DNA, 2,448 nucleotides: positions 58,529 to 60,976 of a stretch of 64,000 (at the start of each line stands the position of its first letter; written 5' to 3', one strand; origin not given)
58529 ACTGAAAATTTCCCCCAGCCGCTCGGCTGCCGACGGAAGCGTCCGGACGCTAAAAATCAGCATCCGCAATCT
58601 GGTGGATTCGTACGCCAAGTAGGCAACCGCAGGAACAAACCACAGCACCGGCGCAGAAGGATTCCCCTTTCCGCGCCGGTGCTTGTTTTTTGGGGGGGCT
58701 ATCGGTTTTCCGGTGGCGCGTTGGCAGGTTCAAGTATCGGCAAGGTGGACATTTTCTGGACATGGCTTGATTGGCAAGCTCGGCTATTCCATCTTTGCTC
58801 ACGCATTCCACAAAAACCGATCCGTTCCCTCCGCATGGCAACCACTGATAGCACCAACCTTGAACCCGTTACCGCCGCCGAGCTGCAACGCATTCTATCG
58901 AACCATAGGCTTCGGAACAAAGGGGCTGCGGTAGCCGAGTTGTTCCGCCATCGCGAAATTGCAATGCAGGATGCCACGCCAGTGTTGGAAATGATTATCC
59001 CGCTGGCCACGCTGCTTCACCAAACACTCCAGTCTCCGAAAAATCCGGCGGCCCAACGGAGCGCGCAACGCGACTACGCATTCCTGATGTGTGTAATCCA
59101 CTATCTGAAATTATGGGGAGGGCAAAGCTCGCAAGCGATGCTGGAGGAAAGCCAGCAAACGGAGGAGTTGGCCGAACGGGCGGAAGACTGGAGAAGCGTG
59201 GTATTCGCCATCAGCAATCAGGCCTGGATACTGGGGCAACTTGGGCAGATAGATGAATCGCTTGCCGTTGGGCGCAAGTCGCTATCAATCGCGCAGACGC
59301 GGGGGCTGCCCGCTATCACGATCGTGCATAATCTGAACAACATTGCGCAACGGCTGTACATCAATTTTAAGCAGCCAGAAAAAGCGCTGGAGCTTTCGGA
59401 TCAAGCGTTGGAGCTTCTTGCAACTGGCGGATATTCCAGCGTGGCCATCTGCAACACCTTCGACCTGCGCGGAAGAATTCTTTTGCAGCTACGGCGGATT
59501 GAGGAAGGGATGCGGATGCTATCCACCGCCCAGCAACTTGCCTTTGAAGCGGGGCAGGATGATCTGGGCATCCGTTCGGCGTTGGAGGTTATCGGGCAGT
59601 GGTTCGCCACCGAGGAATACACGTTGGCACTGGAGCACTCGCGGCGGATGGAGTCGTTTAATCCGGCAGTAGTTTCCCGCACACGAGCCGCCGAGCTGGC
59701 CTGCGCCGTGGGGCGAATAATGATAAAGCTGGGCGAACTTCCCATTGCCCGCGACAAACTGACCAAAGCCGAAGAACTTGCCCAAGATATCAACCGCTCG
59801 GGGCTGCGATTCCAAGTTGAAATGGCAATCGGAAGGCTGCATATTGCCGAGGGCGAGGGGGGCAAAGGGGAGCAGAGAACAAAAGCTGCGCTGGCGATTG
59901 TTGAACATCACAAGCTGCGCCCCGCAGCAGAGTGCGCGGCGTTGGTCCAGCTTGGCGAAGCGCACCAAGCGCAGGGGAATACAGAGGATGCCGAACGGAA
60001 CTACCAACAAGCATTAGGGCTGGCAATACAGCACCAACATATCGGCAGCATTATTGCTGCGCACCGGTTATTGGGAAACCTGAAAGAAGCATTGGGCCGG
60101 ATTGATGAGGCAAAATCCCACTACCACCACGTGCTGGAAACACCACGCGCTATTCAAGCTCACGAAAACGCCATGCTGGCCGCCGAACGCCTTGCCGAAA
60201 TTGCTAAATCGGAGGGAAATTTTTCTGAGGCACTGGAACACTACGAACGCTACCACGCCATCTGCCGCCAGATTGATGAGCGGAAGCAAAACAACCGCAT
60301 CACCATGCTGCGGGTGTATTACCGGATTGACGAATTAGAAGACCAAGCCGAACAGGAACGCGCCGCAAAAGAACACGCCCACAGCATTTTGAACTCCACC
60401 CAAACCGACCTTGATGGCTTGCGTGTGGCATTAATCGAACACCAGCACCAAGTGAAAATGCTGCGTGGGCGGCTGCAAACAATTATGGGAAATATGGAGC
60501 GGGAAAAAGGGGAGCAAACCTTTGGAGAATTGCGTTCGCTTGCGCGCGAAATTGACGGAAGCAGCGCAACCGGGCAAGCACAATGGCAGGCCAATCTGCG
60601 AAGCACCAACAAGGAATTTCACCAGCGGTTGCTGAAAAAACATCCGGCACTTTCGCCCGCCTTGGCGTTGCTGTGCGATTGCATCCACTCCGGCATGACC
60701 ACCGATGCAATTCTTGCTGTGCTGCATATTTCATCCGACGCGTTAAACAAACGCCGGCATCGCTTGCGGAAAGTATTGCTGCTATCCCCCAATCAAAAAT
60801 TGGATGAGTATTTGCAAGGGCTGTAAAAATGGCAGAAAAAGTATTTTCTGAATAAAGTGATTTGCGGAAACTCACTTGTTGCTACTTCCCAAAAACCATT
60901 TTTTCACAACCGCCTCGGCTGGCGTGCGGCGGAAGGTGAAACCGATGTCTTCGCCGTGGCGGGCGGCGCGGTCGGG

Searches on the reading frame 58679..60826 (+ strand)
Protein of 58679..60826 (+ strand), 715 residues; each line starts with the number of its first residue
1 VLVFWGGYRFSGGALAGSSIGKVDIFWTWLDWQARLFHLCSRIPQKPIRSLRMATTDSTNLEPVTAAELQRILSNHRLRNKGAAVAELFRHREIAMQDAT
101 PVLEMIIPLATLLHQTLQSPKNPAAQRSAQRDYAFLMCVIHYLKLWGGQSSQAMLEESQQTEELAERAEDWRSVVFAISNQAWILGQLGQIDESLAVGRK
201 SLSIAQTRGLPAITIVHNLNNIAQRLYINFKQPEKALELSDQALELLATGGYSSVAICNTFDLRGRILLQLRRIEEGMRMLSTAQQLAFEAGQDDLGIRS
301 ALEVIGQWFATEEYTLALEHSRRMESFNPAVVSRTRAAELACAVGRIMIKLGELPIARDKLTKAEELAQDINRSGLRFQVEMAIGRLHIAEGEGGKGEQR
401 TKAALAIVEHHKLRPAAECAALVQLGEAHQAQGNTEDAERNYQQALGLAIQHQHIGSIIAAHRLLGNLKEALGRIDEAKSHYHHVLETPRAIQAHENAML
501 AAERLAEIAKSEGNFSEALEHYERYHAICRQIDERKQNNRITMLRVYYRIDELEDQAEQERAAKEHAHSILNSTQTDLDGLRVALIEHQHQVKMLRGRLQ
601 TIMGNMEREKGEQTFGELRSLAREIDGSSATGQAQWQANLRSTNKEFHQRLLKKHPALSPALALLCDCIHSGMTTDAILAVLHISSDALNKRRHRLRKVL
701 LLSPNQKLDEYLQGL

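Call 5: search_protein_families(library=pfam, proteins=[window:58679-60826:+], max_evalue=0.01)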
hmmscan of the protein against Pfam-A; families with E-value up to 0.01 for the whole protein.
window:58679-60826:+ (715 aa): 12 families
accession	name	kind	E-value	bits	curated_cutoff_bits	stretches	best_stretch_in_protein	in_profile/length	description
PF13424.12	TPR_12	-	7.5e-16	58.5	30.1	3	419-487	3-73/77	Tetratricopeptide repeat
PF07719.23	TPR_2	-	7e-15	54.3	27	1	420-448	2-30/34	Tetratricopeptide repeat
PF17874.7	TPR_MalT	-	1.4e-12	48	45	2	363-625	19-292/336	MalT-like TPR region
PF13181.12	TPR_8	-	1.7e-11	43.8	25.7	0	421-448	3-30/34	Tetratricopeptide repeat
PF00515.34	TPR_1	-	7.2e-11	41.9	27.8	1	421-448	3-30/34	Tetratricopeptide repeat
PF13374.12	TPR_10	-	5e-08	33.2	27.5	0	420-447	3-30/42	Tetratricopeptide repeat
PF13428.12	TPR_14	-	7.6e-07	29.7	23.5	0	421-446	3-28/44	Tetratricopeptide repeat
PF13176.12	TPR_7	-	1e-06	28.8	27.9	1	421-449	1-29/36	Tetratricopeptide repeat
PF13174.12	TPR_6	-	0.00042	21.2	26.3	0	421-445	2-26/33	Tetratricopeptide repeat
PF07721.20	TPR_4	-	0.00057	20.7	27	0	421-440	3-22/26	Tetratricopeptide repeat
PF13432.12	TPR_16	-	0.0022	18.8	32.7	0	424-478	2-50/65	Tetratricopeptide repeat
PF11988.14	Dsl1_N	-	0.0025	17.3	25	1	484-592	10-119/350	Retrograde transport protein Dsl1 N terminal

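Call 6: search_protein_families(library=ncbifam, proteins=[window:58679-60826:+], max_evalue=0.01)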
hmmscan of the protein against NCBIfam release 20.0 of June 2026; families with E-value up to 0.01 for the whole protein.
window:58679-60826:+ (715 aa): 8 families
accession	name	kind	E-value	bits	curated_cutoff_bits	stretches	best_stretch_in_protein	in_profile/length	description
NF053520.1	HK_Porph_FimS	equivalog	5.8e-09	34.8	600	1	191-376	140-322/618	sensor histidine kinase FimS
NF053617.1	SARPRegAfsRStmc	equivalog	2e-07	29.4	1430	1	374-541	690-860/986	SARP-family global regulator AfsR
NF041717.1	HaaA_phane_TPR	equivalog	1.5e-05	23.4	1125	1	420-534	753-867/882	cyclophane-containing RiPP biosynthesis TPR protein HaaT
NF003420.0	PRK04841.1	equivalog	0.00033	18.8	537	1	151-290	508-644/903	HTH-type transcriptional regulator MalT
NF053607.1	CHU_0125_OmpA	equivalog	0.0014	17.2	620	1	416-559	16-145/639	CHU_0125 family OmpA-like outer membrane integrity protein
NF053779.1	BT3442_fam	equivalog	0.0026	16.6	940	0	645-712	490-559/563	BT3442 family protein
TIGR02521.1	type_IV_pilW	equivalog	0.0029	17.2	154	0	417-488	29-94/234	type IV pilus biogenesis/stability protein PilW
NF002725.1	PRK02603.1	equivalog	0.0079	16.2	143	0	426-526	42-140/173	photosystem I assembly protein Ycf3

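Call 8: search_protein_families(library=padloc, proteins=[window:58679-60826:+], max_evalue=0.01)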
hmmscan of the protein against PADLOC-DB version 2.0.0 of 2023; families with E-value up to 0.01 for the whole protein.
window:58679-60826:+ (715 aa): 1 family
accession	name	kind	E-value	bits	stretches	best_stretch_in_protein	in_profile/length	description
PDLC01169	TPR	-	4.5e-12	43.9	1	465-574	115-225/252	TPR repeats containing protein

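Call 23: find_homologous_proteins(query=window:58835-60826:+, max_evalue=0.00001)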
Query window:58835-60826:+ (663 aa): 6 proteins with E <= 0.00001 among 8000 candidates.
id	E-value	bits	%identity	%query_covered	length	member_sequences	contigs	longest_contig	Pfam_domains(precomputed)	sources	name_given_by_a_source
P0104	0.0e+0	1441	100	100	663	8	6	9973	PF17874.8,PF00515.35,PF13424.13,PF13176.13,PF13428.13,PF13181.13,PF07719.24,PF13374.13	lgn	-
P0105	0.0e+0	1011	70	100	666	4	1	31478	PF17874.8,PF00515.35,PF13424.13,PF13176.13,PF13428.13,PF13181.13,PF07719.24,PF13374.13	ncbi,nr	ncbi:MAG: hypothetical protein IT211_00605 [Armatimonadetes bacterium]|nr:hypothetical protein [Arma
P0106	6.0e-296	1001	73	95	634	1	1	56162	PF14559.13,PF17874.8,PF00515.35,PF13424.13,PF13176.13,PF13432.13,PF13428.13,PF13181.13,PF07719.24,PF13374.13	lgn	-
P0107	1.1e-292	990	69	100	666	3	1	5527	PF17874.8,PF00515.35,PF13424.13,PF13176.13,PF13428.13,PF13181.13,PF07719.24,PF13374.13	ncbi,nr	ncbi:MAG: hypothetical protein DYG96_13570 [Chlorobi bacterium CHB2]|nr:hypothetical protein [Chloro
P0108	1.1e-219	749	80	66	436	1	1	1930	PF17874.8,PF00515.35,PF13424.13,PF13176.13,PF13432.13,PF13181.13,PF07719.24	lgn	-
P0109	3.7e-9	54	24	58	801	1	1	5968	PF09976.16,PF13414.13,PF21325.4,PF10952.16,PF13374.13,PF07721.21,PF24575.2,PF13289.13,PF00515.35,PF04212.25,PF13424.13,PF28559.1,PF14938.13,PF13429.13,PF07719.24,PF13174.13,PF13431.13,PF09986.16,PF13176.13,PF24885.2,PF18768.8,PF13428.13,PF14559.13,PF17874.8,PF13432.13,PF13181.13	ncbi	ncbi:MAG: tetratricopeptide repeat protein [Candidatus Hodarchaeota archaeon]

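Call 24: find_encoding_contigs(protein=P0106, flank=10000, max_places=2)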
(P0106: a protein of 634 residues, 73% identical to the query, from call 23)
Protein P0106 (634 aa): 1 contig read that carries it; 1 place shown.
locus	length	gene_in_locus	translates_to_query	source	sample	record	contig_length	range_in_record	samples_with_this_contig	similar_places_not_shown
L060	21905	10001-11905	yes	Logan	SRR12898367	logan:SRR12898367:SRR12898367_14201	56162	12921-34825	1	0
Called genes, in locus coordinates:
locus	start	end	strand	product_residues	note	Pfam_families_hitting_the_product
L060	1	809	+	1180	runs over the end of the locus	PF01963:TraB_PrgY_gumN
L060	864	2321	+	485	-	PF26696:PTL_trimer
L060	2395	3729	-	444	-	PF09112:N-glycanase_N (weak), PF09113:N-glycanase_C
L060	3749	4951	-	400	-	PF09113:N-glycanase_C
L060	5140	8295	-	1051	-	PF13401:AAA_22 (weak)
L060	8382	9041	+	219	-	PF01135:PCMT (faint), PF00398:RrnaAD (weak), PF02353:CMAS, PF08123:DOT1 (weak), PF08241:Methyltransf_11 (weak), PF13649:Methyltransf_25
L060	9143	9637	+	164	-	-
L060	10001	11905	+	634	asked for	PF00515:TPR_1 (faint), PF07719:TPR_2 (faint), PF13176:TPR_7 (faint), PF13181:TPR_8 (faint), PF13374:TPR_10 (faint), PF13428:TPR_14 (faint), PF17874:TPR_MalT, PF13424:TPR_12, +2 more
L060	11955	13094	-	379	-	PF22612:GH113, PF13547:GTA_TIM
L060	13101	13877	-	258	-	PF04446:Thg1, PF14413:Thg1C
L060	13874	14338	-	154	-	PF13671:AAA_33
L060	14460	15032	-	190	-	-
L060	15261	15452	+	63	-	-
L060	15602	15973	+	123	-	-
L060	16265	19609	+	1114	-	PF12773:DZR, PF13240:Zn_Ribbon_1 (faint), PF00211:Guanylate_cyc, PF13191:AAA_16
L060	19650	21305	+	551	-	PF00890:FAD_binding_2 (faint), PF01266:DAO, PF01593:Amino_oxidase, PF01946:Thi4 (weak), PF03486:HI0933_like (faint), PF07992:Pyr_redox_2 (weak), PF12831:FAD_oxidored (faint), PF13450:NAD_binding_8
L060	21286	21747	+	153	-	-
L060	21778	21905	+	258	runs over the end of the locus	PF14023:Bestrophin-like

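Call 25: find_encoding_contigs(protein=P0107, flank=10000, max_places=2)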
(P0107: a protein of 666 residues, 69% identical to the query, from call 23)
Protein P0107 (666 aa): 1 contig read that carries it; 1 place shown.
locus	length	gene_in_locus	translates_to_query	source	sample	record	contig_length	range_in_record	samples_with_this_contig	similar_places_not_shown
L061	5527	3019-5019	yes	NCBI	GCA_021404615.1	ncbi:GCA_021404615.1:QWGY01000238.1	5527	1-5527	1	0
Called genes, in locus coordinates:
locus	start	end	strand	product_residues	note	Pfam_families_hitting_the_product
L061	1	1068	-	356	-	?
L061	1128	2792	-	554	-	-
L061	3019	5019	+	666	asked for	PF00515:TPR_1 (faint), PF07719:TPR_2 (faint), PF13176:TPR_7 (faint), PF13181:TPR_8 (faint), PF13374:TPR_10 (faint), PF13428:TPR_14 (faint), PF17874:TPR_MalT, PF13424:TPR_12 (weak)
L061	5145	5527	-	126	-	?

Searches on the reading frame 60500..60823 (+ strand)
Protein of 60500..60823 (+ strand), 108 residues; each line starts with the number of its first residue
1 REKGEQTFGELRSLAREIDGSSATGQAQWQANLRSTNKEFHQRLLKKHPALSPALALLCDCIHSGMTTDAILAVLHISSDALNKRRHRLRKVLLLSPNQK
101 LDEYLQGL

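Call 32: search_protein_representatives(protein=window:60500-60823:+)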
Query: 108 residues. Proteins with E-value up to 0.001 (for the whole library): 364; up to 1e-10: 8; up to 1e-30: 2. The best 150 are listed.
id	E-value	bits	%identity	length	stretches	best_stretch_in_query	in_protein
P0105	6.7e-50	183.5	81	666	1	1-108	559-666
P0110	2.8e-41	155.9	71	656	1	5-107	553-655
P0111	6.9e-26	106.5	54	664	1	2-106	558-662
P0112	1.9e-25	105.1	50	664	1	2-106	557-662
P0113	5.2e-13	65.2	31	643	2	10-105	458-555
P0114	7.1e-13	64.8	36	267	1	11-108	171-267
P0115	1.4e-12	63.8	40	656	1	8-108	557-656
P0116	9.3e-11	58.0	38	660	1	10-108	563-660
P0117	3.4e-10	56.2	-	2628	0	-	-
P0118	1.3e-09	54.3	41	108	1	32-106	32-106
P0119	1.6e-08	50.8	38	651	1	5-105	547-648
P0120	3.2e-08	49.8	38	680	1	17-106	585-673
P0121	4.4e-08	49.4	37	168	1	29-106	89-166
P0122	1.4e-07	47.7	35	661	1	3-108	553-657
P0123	1.6e-07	47.6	41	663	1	30-107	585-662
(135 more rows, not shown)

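Call 78: find_encoding_contigs(protein=P0111, flank=8000, max_places=2)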
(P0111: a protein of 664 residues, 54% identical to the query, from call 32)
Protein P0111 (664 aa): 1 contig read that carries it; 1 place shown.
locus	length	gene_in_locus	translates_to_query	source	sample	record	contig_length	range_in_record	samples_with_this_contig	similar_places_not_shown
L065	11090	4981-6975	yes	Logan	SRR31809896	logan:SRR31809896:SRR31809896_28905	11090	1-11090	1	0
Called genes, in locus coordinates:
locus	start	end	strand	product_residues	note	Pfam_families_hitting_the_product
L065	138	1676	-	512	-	PF07394:DUF1501, PF18962:Por_Secre_tail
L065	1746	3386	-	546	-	PF08811:DUF1800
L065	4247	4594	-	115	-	-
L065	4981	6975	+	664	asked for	PF13428:TPR_14 (faint), PF17874:TPR_MalT, PF00515:TPR_1 (faint), PF07719:TPR_2 (faint), PF13432:TPR_16 (faint), PF13424:TPR_12 (weak)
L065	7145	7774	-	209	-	PF13599:Pentapeptide_4 (weak), PF23894:LD_SV2 (faint), PF13599:Pentapeptide_4, PF00805:Pentapeptide, PF13576:Pentapeptide_3, PF13599:Pentapeptide_4, PF00805:Pentapeptide (weak)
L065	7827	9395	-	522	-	PF07394:DUF1501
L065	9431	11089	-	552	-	?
